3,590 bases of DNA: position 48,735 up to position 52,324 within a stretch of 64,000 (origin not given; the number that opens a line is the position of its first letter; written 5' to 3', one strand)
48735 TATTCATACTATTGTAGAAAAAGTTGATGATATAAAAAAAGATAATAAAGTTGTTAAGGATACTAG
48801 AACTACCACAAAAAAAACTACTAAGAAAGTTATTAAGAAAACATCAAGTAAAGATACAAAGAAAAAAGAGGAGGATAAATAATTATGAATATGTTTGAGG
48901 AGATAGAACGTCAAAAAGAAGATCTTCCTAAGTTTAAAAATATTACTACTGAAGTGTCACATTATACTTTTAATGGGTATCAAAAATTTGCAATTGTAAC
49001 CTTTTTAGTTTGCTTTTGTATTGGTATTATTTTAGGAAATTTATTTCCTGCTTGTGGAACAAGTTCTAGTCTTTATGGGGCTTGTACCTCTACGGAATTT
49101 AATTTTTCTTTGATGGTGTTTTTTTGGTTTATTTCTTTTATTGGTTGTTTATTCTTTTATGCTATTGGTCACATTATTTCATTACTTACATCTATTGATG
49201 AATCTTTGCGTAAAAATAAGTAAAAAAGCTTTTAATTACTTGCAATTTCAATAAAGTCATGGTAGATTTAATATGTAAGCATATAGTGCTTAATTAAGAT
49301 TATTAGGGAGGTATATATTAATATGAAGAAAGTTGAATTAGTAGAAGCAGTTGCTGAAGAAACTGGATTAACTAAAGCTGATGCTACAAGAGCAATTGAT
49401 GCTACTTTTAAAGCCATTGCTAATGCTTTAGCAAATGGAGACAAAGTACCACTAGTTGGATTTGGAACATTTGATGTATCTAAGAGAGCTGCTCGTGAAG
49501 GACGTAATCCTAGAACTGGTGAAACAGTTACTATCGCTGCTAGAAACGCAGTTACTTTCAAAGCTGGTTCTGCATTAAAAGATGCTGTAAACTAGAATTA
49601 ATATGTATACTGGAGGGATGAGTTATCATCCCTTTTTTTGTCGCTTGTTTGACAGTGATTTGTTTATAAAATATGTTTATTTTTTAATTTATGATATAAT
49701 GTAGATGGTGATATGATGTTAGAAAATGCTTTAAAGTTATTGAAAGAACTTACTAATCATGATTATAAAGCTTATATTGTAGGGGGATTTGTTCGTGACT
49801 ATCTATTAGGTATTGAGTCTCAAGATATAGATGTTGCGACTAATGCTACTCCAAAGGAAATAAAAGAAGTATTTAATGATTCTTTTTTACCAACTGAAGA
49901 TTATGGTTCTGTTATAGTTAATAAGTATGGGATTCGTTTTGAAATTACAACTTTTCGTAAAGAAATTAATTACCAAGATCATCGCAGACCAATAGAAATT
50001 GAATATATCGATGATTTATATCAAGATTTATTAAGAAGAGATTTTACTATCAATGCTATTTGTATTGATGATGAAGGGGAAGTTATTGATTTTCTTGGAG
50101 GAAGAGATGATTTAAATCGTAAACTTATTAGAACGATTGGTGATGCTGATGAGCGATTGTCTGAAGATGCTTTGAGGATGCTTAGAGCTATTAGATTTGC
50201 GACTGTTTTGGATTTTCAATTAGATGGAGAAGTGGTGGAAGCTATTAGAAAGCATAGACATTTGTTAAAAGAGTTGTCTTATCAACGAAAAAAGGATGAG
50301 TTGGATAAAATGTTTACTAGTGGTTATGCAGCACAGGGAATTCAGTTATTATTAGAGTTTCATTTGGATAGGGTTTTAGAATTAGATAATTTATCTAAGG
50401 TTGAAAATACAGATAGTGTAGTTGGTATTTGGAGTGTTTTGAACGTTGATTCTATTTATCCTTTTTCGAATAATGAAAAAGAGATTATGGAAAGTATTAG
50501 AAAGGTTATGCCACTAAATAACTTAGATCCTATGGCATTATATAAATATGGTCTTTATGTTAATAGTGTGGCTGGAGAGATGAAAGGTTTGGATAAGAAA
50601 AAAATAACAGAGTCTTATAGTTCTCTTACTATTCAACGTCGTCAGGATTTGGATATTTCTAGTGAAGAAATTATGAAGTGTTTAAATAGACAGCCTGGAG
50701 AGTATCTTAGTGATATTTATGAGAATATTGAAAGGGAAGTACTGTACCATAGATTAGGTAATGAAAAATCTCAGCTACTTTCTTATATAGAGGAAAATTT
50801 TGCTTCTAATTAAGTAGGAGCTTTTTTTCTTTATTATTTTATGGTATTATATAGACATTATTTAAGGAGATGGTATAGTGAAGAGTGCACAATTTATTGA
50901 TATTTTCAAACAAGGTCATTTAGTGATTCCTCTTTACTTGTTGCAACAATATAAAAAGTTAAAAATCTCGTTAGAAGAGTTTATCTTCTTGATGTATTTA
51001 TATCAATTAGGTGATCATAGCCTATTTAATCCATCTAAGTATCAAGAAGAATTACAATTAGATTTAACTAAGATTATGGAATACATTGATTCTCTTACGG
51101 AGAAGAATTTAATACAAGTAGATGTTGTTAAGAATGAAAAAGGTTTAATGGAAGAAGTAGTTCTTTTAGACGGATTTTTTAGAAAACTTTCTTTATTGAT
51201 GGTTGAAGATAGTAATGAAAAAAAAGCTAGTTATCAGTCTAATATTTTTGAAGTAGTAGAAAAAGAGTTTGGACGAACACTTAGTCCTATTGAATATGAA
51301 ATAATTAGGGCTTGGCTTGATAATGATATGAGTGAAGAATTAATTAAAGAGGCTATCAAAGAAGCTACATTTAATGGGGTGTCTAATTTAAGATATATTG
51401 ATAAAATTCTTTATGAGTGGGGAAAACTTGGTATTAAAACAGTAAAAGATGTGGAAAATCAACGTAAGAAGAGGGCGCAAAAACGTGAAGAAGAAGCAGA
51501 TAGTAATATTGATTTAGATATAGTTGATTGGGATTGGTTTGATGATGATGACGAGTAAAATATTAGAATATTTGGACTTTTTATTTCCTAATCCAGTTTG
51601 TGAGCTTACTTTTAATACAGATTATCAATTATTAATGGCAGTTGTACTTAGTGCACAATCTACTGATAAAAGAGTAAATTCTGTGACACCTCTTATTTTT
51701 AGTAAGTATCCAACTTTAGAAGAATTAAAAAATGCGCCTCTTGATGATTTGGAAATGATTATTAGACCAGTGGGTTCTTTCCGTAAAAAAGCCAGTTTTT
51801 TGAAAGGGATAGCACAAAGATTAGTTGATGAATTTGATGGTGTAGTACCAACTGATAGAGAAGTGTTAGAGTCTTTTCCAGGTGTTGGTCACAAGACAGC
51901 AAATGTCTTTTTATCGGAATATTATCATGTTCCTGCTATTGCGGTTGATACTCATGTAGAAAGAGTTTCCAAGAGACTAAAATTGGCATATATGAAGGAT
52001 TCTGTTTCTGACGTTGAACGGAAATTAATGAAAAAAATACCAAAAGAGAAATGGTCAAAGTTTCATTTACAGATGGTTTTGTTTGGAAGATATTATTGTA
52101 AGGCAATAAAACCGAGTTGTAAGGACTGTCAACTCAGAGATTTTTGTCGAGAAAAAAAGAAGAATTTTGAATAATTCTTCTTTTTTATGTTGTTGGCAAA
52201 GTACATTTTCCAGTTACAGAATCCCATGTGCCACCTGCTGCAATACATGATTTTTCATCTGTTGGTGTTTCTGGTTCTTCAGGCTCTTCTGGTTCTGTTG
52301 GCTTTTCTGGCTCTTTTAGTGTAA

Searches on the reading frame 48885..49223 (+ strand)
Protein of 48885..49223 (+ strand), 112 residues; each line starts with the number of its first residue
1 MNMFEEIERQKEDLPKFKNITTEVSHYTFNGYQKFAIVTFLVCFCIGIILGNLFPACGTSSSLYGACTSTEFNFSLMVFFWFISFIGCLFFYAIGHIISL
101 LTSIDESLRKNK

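Call 13: search_protein_families(library=ncbifam, proteins=[window:48885-49223:+], max_evalue=0.00001)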
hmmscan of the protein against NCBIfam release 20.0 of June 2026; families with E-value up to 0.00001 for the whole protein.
window:48885-49223:+ (112 aa): 0 families

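Call 47: search_protein_families(library=pfam, proteins=[window:48885-49223:+], max_evalue=0.01)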
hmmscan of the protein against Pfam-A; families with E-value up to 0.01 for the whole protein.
window:48885-49223:+ (112 aa): 1 family
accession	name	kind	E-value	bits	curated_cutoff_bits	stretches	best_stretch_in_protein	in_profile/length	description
PF13197.11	DUF4013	-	0.0028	17.9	26.9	1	5-95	25-109/168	Protein of unknown function (DUF4013)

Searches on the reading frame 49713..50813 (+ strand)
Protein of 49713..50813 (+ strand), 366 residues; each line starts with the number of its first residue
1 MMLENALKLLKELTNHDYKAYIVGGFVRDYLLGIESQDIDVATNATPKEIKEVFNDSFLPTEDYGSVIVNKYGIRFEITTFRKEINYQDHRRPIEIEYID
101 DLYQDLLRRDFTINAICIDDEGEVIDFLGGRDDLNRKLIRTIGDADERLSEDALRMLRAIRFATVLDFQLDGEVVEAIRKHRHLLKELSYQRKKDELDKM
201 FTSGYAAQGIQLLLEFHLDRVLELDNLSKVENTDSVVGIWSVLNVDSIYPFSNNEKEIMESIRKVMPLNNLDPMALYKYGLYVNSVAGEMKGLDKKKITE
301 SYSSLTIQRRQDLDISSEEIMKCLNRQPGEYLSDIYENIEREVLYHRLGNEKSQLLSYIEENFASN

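Call 9: search_protein_families(library=pfam, proteins=[window:49713-50813:+], max_evalue=0.01)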
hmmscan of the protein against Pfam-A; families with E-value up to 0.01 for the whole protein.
window:49713-50813:+ (366 aa): 3 families
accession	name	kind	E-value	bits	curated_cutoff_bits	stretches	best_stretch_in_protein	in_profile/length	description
PF01743.26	PolyA_pol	-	7.1e-35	120.5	23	1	20-140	1-126/126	Poly A polymerase head domain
PF12627.12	PolyA_pol_RNAbd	-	4.7e-13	49.1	22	1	167-219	1-53/64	Probable RNA and SrmB- binding site of polymerase A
PF13735.12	tRNA_NucTran2_2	-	8.2e-13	49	27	1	256-358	38-148/149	tRNA nucleotidyltransferase domain 2 putative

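Call 10: search_protein_families(library=ncbifam, proteins=[window:49713-50813:+], max_evalue=0.01)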
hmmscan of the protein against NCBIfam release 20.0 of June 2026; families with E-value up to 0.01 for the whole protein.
window:49713-50813:+ (366 aa): 10 families
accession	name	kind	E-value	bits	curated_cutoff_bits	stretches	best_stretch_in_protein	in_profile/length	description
NF009814.0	PRK13299.1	equivalog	6.6e-93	311.9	290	1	3-362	6-393/396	CCA tRNA nucleotidyltransferase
TIGR01942.1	pcnB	subfamily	4.2e-50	170.8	305.65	1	4-222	16-237/425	polynucleotide adenylyltransferase PcnB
TIGR02692.1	tRNA_CCA_actino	equivalog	7.1e-44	150.2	438.8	1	8-220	18-237/466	CCA tRNA nucleotidyltransferase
NF008634.1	PRK11623.1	equivalog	4.1e-34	117.9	702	1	4-221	47-278/469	polynucleotide adenylyltransferase PcnB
NF008137.0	PRK10885.1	equivalog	2.3e-22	79.4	451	1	19-217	2-201/409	multifunctional CCA addition/repair protein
NF041569.1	A-tRNAntase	equivalog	6.4e-19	67.7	1440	1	16-245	478-720/880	A-adding tRNA nucleotidyltransferase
NF009813.0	PRK13298.1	equivalog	4.7e-18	65.3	606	1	19-202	2-186/417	tRNA CCA-pyrophosphorylase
NF009812.0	PRK13297.1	equivalog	7.3e-17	61.5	624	1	18-180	12-171/364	tRNA CCA-pyrophosphorylase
NF009811.0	PRK13296.1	equivalog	5.1e-15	55.2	469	1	19-178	2-160/360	CCA tRNA nucleotidyltransferase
NF045858.1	glide_MMOB1670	exception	0.0013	17.4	850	1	187-281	134-228/705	MMOB1670 family gliding motility ATPase complex subunit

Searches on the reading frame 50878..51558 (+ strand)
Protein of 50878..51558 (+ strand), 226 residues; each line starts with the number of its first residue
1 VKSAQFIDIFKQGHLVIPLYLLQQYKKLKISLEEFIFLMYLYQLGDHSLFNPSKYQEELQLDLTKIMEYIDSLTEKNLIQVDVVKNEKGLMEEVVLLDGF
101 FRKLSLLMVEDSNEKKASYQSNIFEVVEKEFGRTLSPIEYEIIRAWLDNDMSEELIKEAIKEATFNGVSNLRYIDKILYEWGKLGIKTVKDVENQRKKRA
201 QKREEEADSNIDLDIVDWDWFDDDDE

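Call 9: search_protein_families(library=pfam, proteins=[window:50878-51558:+], max_evalue=0.01)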
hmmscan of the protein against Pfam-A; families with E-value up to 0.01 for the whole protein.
window:50878-51558:+ (226 aa): 3 families
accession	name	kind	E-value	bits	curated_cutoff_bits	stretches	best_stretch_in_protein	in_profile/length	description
PF07261.16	DnaB_2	-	5.1e-25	87.4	22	1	124-195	1-73/74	Replication initiation and membrane attachment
PF21984.2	DnaD_N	-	1.6e-08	35.1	27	1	17-113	1-99/101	DnaD N-terminal domain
PF22381.2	Staph_reg_Sar_Rot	-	0.00073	20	27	1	26-80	8-59/85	Transcriptional regulator SarA/Rot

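Call 10: search_protein_families(library=ncbifam, proteins=[window:50878-51558:+], max_evalue=0.01)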
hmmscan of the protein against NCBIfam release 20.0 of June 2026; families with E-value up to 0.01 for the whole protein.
window:50878-51558:+ (226 aa): 2 families
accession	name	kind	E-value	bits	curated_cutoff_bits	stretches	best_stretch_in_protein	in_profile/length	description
TIGR01446.1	DnaD_dom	domain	2.8e-20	72.3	24.95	1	123-193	1-72/73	DnaD domain protein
TIGR04548.1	DnaD_Mollicutes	hypoth_equivalog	2.7e-09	37.3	100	1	8-168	2-152/178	DnaD family protein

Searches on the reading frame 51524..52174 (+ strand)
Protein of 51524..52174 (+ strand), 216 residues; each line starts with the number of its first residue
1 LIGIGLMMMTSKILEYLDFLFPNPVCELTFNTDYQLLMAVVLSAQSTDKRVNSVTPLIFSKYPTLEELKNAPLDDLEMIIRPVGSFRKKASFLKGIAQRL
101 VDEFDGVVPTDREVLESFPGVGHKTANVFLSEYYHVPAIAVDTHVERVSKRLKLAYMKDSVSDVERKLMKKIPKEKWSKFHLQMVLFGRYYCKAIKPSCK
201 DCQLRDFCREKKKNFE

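Call 9: search_protein_families(library=pfam, proteins=[window:51524-52174:+], max_evalue=0.01)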
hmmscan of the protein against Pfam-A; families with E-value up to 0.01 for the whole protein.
window:51524-52174:+ (216 aa): 3 families
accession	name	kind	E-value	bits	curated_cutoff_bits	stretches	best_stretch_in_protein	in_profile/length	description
PF00730.31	HhH-GPD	-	2.6e-23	82.9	26.2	1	39-174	2-108/108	HhH-GPD superfamily base excision DNA repair protein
PF00633.29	HHH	-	0.00072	19.7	24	1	103-131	1-29/30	Helix-hairpin-helix motif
PF12787.12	EcsC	-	0.0064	16.6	30.4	0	9-97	24-104/240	EcsC protein family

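Call 10: search_protein_families(library=ncbifam, proteins=[window:51524-52174:+], max_evalue=0.01)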
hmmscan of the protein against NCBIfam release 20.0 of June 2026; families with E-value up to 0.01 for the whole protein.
window:51524-52174:+ (216 aa): 7 families
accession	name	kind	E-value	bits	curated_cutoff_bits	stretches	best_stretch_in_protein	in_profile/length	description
TIGR01083.1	nth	equivalog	4.4e-69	232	211.7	1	11-199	5-192/192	endonuclease III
NF007978.0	PRK10702.1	equivalog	6.2e-43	146.9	405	1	14-213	10-208/211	endonuclease III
TIGR01084.1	mutY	equivalog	2e-22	80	286.5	1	32-214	27-212/277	A/G-specific adenine glycosylase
NF008132.0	PRK10880.1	equivalog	4.3e-15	55.6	427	1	31-210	29-211/351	A/G-specific adenine glycosylase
NF010488.0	PRK13910.1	equivalog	3.5e-13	49.6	471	1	58-213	19-172/290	adenine-specific DNA glycosylase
NF053634.1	MonDNAglycDR2438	equivalog_domain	3.9e-13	49.5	400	1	114-209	109-205/219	monofunctional DNA glycosylase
TIGR00588.1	ogg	subfamily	0.0011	18.2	397.85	1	55-187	156-301/310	8-oxoguanine DNA-glycosylase (ogg)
